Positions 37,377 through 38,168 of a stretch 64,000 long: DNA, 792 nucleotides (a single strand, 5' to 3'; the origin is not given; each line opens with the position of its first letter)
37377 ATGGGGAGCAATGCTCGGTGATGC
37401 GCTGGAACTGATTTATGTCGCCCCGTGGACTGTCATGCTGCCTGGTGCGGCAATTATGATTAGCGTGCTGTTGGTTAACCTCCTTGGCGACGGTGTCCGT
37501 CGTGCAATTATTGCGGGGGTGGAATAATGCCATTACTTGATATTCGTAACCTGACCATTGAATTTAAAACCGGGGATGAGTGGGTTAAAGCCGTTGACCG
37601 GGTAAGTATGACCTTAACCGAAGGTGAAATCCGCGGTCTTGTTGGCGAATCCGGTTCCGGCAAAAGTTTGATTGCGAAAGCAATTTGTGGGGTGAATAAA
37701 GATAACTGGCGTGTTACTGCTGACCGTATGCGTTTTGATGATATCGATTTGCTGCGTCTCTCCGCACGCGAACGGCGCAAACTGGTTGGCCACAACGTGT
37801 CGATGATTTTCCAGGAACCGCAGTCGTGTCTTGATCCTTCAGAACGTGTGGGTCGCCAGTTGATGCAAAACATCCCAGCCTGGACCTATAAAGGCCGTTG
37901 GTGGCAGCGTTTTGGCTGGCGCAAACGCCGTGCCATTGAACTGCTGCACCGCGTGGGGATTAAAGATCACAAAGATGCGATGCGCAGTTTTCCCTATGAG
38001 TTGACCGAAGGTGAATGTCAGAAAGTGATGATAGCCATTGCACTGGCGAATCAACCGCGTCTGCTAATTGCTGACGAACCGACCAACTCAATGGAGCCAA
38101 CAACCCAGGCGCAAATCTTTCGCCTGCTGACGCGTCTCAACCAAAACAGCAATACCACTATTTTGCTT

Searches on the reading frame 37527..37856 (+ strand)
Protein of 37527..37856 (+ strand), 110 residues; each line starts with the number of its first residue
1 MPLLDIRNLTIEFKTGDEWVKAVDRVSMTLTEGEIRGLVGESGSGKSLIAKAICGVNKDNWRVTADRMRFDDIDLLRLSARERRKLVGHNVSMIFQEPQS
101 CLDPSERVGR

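Call 43: find_encoding_contigs(protein=window:37527-37856:+, flank=300, max_places=1)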
Protein seq(110 aa) (110 aa): 24 contigs read that carry it; 1 place shown.
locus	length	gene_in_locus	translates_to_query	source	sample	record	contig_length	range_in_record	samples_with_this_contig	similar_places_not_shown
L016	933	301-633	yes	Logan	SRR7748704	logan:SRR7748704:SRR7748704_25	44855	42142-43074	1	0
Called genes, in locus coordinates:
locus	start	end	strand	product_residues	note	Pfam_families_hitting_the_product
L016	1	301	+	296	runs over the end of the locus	PF12911:OppC_N, PF00528:BPD_transp_1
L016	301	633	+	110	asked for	PF00005:ABC_tran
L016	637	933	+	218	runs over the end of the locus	PF00005:ABC_tran, PF13304:AAA_21 (weak), PF08352:oligo_HPY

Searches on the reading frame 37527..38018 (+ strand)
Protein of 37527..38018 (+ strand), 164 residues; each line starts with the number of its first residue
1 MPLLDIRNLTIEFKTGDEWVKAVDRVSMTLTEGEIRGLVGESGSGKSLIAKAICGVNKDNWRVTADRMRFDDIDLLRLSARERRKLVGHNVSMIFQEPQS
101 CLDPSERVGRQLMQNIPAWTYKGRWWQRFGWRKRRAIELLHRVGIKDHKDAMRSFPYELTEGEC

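Call 44: find_encoding_contigs(protein=window:37527-38018:+, flank=300, max_places=1)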
Protein seq(164 aa) (164 aa): 24 contigs read that carry it; 1 place shown.
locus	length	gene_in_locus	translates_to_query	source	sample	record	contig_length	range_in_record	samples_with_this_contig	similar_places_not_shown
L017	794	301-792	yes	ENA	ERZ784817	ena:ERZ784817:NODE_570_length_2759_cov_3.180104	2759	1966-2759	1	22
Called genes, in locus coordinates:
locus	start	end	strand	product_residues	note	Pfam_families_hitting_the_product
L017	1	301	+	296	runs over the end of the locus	PF12911:OppC_N, PF00528:BPD_transp_1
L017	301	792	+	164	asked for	PF00005:ABC_tran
